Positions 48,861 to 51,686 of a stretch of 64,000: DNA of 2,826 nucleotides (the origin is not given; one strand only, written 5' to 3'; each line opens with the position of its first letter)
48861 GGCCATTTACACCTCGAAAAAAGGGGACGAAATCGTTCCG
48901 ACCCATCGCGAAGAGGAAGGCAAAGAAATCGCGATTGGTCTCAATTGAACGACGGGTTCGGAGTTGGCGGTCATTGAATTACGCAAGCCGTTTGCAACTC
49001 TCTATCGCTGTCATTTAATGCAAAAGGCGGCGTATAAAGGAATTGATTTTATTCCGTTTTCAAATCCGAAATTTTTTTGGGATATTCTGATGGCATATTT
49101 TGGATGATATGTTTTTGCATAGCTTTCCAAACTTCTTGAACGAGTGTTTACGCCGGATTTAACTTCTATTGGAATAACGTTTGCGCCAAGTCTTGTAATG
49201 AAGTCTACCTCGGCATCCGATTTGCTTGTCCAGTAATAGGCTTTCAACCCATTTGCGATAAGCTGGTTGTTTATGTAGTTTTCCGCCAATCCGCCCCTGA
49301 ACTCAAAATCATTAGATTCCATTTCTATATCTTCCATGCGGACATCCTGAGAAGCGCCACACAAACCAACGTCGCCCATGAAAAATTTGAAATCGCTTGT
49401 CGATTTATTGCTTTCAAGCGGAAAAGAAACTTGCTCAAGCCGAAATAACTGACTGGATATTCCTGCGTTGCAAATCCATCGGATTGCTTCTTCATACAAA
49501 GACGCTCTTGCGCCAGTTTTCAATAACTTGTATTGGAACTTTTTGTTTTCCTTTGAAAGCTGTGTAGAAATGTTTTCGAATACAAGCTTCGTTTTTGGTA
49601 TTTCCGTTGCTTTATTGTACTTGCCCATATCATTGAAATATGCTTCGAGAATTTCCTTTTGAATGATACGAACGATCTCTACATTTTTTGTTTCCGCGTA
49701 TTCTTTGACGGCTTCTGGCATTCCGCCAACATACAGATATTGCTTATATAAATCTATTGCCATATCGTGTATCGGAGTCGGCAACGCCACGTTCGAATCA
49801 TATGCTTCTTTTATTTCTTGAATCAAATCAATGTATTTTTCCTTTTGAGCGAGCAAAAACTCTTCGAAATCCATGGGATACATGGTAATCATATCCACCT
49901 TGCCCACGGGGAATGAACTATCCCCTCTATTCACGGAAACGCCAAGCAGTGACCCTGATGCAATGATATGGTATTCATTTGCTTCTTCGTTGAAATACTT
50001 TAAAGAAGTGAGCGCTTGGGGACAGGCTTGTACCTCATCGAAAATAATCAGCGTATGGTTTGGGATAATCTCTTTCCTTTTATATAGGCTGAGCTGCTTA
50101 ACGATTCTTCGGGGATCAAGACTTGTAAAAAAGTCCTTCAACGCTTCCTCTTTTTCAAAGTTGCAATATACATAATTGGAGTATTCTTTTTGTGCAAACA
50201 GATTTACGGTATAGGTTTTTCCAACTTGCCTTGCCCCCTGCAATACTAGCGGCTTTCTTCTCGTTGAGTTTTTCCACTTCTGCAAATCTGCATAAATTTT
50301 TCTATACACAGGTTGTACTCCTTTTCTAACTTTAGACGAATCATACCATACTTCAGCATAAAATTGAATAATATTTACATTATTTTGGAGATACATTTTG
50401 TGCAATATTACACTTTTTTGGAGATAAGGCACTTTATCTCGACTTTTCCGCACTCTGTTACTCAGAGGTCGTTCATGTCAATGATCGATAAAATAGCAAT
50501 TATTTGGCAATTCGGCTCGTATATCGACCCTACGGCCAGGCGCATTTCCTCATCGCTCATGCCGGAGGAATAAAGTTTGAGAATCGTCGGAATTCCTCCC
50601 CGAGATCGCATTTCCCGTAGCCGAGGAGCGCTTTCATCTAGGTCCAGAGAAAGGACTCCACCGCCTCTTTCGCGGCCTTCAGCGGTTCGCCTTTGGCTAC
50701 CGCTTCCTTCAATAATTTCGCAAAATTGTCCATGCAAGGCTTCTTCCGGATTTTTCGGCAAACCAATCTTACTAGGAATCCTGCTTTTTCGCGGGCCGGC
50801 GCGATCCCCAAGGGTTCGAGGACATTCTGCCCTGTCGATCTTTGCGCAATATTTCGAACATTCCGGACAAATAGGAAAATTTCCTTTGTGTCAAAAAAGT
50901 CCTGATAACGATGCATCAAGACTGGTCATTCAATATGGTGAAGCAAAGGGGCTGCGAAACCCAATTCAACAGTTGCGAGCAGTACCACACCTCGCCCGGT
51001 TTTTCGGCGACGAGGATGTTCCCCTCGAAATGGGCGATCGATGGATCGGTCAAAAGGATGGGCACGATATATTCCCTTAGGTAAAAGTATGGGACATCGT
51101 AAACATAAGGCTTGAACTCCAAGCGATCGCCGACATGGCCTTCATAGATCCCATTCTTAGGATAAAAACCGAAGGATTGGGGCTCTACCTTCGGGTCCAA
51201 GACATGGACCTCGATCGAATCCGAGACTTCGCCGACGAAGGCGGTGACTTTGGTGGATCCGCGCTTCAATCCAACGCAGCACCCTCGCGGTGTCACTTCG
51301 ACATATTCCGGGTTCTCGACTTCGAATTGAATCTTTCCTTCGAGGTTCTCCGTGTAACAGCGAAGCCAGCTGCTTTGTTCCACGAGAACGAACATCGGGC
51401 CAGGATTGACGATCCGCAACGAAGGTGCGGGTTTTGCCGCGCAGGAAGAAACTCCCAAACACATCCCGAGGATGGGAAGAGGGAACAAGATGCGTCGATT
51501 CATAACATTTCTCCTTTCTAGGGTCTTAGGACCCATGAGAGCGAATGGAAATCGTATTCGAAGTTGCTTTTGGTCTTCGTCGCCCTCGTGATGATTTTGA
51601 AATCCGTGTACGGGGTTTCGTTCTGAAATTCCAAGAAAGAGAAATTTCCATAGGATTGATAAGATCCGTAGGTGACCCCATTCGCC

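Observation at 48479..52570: Possible composite mobile island next to the rex-hydrogenase operon: an AT-rich AAA+/DUF4143-like ATPase gene, decayed ORFs, a lipoprotein paralog and a truncated IS transposase, bounded by two same-orientation copies of an exact 16-bp motif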

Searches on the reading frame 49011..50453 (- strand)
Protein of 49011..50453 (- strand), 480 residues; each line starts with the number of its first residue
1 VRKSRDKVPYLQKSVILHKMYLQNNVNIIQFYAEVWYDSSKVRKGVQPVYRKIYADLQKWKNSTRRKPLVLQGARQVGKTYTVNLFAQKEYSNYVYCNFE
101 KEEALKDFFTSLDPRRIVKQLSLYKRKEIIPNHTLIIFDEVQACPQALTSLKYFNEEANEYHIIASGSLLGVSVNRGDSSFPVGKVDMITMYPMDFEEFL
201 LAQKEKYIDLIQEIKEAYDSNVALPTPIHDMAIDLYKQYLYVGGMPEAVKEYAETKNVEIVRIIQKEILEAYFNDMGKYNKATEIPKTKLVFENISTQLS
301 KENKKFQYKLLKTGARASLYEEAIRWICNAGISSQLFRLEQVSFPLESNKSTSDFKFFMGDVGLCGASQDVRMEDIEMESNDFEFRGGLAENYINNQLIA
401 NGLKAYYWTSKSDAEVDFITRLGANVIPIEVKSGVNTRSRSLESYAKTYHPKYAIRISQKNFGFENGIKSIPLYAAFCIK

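Call 7: search_protein_families(library=pfam, proteins=[window:49011-50453:-], max_evalue=0.01)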
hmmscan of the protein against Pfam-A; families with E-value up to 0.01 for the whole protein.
window:49011-50453:- (480 aa): 3 families
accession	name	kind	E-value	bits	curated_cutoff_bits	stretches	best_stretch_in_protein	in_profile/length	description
PF13635.12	DUF4143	-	1.3e-29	103.4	28.1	1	275-434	3-160/160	Domain of unknown function (DUF4143)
PF13173.12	AAA_14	-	4.7e-28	98.2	27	1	66-200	2-129/129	AAA domain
PF01637.24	ATPase_2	-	0.0074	16.5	33.2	0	56-121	10-78/225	ATPase domain predominantly from Archaea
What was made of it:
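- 49011..50435 (-): Horizontally acquired AT-rich cassette. It consists of the AAA_14/DUF4143 ATPase (a PDC-S01 candidate defence gene; CDS 49011-50309, or to 50396 from the upstream ATG) plus a leader of about 120 nt. Pfam (call 7).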

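Call 32: search_protein_families(library=padloc, proteins=[window:49011-50396:-], max_evalue=0.01)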
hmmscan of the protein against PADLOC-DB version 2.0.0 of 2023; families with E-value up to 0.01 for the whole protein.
window:49011-50396:- (461 aa): 7 families
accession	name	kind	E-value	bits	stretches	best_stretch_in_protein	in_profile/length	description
PDLC04786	PDC-S01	-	1.7e-167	555.7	1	31-461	4-433/439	-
PDLC04792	PDC-S01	-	2.2e-117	390.4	1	31-461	3-434/452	-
PDLC04788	PDC-S01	-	7.9e-114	379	1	31-447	3-415/448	-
PDLC04787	PDC-S01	-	1.1e-24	85.1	1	30-455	11-403/412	-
PDLC04789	PDC-S01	-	3.9e-24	83.4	2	32-279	4-209/375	-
PDLC04790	PDC-S01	-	3.3e-21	73.5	1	32-424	14-377/422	-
PDLC04791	PDC-S01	-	6.7e-19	65.8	2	330-447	267-384/395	-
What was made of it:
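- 49011..50435 (-): PADLOC PDC-S01, E=1.7e-167 over the full length (call 32).
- On PDC-S01 candidate defence gene: E=1.7e-167, residues 31-461 on profile positions 4-433 of 439 (call 32).
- Closest known: PDC-S01. Same: Full-length HMM match, E=1.7e-167 (call 32).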

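Call 33: search_protein_families(library=ncbifam, proteins=[window:49011-50396:-], max_evalue=0.001)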
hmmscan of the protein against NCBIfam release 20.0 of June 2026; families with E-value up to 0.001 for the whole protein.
window:49011-50396:- (461 aa): 0 families

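Call 34: find_homologous_proteins(query=window:49011-50396:-, max_evalue=1e-20)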
Query window:49011-50396:- (461 aa): 8000 proteins with E <= 1e-20 among 8000 candidates; the best 120 are listed.
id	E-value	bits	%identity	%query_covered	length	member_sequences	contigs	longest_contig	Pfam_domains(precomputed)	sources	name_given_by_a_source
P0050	0.0e+0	1033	100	100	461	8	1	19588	PF13173.13,PF13635.13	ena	-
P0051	1.1e-255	867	89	93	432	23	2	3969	PF13173.13,PF13635.13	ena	-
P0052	2.2e-241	820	82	93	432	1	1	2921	PF13173.13,PF13635.13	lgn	-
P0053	4.1e-240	815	80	93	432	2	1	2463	PF13173.13,PF13635.13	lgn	-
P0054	2.6e-231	786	78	93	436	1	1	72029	PF13173.13,PF13635.13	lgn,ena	-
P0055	6.1e-228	775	77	93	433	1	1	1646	PF13173.13,PF13635.13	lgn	-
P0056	5.4e-227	772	77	93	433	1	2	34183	PF13173.13,PF13635.13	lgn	-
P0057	1.2e-226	771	76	93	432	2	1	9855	PF13173.13,PF13635.13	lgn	-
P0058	1.2e-226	771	77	93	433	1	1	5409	PF13173.13,PF13635.13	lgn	-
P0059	6.9e-225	765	77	93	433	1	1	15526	PF13173.13,PF13635.13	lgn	-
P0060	8.3e-225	765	77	93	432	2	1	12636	PF13173.13,PF13635.13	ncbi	-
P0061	2.9e-220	750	74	93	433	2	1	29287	PF13173.13,PF13635.13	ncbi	-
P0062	2.8e-215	733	74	93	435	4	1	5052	PF13173.13,PF13635.13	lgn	-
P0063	3.4e-215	733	74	93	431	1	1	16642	PF13173.13,PF13635.13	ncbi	-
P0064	4.2e-200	683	70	93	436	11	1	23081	PF13173.13,PF13635.13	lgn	-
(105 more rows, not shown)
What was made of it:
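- Checked: Its real start is probably GTG 50309, giving 432 aa; homologues are 431-433 aa (call 34).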

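Call 35: find_encoding_contigs(protein=P0054, flank=6000, max_places=3)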
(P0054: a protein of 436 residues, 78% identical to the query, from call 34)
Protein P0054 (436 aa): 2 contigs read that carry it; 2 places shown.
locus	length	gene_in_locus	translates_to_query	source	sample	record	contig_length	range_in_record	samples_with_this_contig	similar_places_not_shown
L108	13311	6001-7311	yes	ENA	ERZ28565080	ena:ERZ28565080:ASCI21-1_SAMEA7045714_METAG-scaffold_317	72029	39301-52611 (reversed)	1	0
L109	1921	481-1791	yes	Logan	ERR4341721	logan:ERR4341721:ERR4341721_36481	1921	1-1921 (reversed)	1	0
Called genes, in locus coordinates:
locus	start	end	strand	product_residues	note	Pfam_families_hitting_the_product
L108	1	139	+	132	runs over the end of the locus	PF02823:ATP-synt_DE_N, PF00401:ATP-synt_DE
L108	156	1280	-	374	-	PF00155:Aminotran_1_2, PF00266:Aminotran_5 (weak), PF01041:DegT_DnrJ_EryC1 (weak)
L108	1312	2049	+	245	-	PF01678:DAP_epimerase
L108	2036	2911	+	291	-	PF00701:DHDPS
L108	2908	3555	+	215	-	PF01113:DapB_N, PF05173:DapB_C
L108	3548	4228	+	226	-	PF25087:GMPPB_C (weak), PF25084:LbH_EIF2B (weak), PF00132:Hexapep, PF14602:Hexapep_2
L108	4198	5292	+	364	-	PF01546:Peptidase_M20, PF07687:M20_dimer (weak)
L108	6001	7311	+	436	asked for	PF13173:AAA_14, PF13635:DUF4143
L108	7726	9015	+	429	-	PF13173:AAA_14, PF13635:DUF4143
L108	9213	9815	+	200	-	-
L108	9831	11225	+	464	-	PF02368:Big_2 (weak)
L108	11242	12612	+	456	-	PF19789:DUF6273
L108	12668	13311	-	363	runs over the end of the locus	PF19789:DUF6273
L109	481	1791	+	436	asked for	PF13173:AAA_14, PF13635:DUF4143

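Call 36: find_encoding_contigs(protein=P0051, flank=6000, max_places=3)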
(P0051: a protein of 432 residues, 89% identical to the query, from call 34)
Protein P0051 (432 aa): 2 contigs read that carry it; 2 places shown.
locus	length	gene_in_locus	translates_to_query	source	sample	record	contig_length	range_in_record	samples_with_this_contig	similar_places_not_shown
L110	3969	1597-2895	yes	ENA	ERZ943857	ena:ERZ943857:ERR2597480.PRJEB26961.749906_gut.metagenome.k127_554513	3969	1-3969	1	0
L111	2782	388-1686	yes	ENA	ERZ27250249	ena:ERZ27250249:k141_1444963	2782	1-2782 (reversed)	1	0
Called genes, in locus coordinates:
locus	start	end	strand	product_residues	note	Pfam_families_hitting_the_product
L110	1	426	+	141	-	?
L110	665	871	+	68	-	PF14659:Phage_int_SAM_3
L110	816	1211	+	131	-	PF00589:Phage_integrase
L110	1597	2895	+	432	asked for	PF13173:AAA_14, PF13635:DUF4143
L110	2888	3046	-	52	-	-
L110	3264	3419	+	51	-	-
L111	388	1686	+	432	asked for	PF13173:AAA_14, PF13635:DUF4143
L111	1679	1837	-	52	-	-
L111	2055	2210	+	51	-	-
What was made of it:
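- The closest ATPase homologue (89% aa, L110) sits next to a degraded phage-type integrase in another genome (call 36).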

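Call 37: find_encoding_contigs(protein=P0060, flank=6000, max_places=3)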
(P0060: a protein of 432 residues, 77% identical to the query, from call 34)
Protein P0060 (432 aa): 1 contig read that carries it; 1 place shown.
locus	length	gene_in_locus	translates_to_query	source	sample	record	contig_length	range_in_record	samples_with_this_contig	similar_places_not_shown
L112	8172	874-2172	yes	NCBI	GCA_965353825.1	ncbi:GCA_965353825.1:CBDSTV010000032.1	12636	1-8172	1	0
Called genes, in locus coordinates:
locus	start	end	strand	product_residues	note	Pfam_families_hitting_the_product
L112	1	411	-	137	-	?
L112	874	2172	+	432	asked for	PF13173:AAA_14, PF13635:DUF4143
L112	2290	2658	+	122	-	-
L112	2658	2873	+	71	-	-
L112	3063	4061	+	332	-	PF13280:WYL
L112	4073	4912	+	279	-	-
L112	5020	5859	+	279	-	PF07733:DNA_pol3_alpha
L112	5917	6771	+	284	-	PF00929:RNase_T, PF13482:RNase_H_2 (faint), PF16473:Rv2179c-like (weak)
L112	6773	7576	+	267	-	PF00149:Metallophos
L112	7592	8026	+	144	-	-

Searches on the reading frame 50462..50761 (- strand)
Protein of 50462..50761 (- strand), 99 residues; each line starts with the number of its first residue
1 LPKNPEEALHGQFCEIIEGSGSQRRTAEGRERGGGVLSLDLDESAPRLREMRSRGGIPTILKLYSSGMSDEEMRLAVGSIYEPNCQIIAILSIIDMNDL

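Call 7: search_protein_families(library=pfam, proteins=[window:50462-50761:-], max_evalue=0.01)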
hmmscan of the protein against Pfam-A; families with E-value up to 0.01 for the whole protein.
window:50462-50761:- (99 aa): 0 families
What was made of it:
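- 50436..50897 (.): Fast-evolving non-coding stretch that holds the two 'ORF stubs' (50462-50761 and 50638-50919). No Pfam hit (call 7).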

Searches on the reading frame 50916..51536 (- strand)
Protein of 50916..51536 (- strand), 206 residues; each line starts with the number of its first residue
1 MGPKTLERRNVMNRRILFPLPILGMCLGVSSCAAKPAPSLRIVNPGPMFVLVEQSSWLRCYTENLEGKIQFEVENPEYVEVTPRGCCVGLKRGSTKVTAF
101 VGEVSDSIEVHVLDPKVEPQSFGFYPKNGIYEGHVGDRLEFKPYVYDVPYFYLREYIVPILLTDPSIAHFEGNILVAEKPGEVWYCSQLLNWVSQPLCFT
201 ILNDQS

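Call 7: search_protein_families(library=pfam, proteins=[window:50916-51536:-], max_evalue=0.01)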
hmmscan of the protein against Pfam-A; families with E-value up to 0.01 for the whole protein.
window:50916-51536:- (206 aa): 2 families
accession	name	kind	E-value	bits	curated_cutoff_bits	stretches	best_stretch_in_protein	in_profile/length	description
PF02368.24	Big_2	-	5.7e-05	23.4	22.8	1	66-110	33-77/79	Bacterial Ig-like domain (group 2)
PF21461.3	HL_N-beta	-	0.0062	16.8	27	0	162-182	18-38/57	Hyaluronate lyase, N-terminal beta-sheet domain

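Call 33: search_protein_families(library=ncbifam, proteins=[window:50916-51506:-], max_evalue=0.001)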
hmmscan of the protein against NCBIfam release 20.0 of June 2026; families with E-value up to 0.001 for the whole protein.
window:50916-51506:- (196 aa): 0 families
